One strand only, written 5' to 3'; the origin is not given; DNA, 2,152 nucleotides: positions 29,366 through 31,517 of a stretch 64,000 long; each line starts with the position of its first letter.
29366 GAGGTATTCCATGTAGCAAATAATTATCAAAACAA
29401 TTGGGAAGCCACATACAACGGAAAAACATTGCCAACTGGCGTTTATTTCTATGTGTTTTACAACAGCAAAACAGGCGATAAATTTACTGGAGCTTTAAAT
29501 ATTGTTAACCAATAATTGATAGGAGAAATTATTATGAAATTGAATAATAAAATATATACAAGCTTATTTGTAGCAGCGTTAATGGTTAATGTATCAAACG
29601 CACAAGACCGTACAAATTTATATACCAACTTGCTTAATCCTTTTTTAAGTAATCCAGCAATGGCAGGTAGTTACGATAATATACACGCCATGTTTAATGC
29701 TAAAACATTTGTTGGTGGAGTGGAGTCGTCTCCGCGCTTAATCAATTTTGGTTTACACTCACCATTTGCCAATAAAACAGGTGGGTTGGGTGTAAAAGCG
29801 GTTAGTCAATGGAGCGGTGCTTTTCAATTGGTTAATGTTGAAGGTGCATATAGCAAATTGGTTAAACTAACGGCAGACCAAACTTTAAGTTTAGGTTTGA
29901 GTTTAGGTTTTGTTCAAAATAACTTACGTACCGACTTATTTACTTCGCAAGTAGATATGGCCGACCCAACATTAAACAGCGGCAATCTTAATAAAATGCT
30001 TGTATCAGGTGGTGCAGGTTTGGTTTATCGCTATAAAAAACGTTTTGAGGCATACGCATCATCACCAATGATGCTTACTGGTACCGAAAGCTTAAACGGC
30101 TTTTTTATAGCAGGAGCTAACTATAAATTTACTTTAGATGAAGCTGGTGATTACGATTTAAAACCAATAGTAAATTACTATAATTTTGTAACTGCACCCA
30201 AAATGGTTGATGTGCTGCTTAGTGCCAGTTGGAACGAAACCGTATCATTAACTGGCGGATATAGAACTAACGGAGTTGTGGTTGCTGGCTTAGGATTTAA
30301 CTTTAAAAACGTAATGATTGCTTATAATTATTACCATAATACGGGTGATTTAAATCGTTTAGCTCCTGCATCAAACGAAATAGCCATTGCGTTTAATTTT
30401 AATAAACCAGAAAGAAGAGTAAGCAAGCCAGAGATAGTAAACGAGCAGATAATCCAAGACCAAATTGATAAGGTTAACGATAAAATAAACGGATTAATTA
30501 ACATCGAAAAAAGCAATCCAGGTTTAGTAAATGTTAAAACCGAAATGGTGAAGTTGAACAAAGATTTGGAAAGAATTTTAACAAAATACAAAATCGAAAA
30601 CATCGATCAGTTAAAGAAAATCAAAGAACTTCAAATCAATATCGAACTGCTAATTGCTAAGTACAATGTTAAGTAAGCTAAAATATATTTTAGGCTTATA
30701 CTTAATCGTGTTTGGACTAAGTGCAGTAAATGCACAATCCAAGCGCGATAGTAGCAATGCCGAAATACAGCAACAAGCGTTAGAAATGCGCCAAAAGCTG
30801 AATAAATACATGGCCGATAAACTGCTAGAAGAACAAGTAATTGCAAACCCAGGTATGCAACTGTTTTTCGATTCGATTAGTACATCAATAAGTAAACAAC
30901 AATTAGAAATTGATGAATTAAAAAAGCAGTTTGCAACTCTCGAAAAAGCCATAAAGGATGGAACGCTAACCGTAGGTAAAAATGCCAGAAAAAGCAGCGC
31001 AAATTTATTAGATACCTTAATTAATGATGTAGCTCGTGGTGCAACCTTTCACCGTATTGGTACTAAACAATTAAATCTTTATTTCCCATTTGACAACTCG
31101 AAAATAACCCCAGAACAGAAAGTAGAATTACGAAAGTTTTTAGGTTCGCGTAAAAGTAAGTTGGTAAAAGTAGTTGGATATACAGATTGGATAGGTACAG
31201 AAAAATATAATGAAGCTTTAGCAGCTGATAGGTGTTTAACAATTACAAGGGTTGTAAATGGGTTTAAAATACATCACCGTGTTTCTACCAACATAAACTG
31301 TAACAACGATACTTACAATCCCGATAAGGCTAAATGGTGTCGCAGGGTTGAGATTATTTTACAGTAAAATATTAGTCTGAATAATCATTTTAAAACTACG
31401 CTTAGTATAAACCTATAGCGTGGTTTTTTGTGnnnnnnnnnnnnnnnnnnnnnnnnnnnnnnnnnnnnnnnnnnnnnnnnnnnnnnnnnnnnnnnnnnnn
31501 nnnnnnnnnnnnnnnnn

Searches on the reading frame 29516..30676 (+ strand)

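Call 6: search_protein_families(library=pfam, proteins=[window:29516-30676:+], max_evalue=0.01)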
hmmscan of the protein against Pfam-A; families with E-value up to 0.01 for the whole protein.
window:29516-30676:+ (386 aa): 1 family
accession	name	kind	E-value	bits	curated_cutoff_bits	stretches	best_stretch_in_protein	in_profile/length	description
PF11751.14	PorP_SprF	-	2.9e-39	135.7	22.3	1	36-292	12-272/273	Type IX secretion system membrane protein PorP/SprF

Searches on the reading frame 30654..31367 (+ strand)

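Call 6: search_protein_families(library=pfam, proteins=[window:30654-31367:+], max_evalue=0.01)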
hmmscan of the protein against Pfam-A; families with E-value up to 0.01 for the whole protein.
window:30654-31367:+ (237 aa): 1 family
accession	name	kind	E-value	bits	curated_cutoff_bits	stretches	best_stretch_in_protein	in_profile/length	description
PF00691.25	OmpA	-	2.8e-08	34.5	27.2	1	143-213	1-77/98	OmpA family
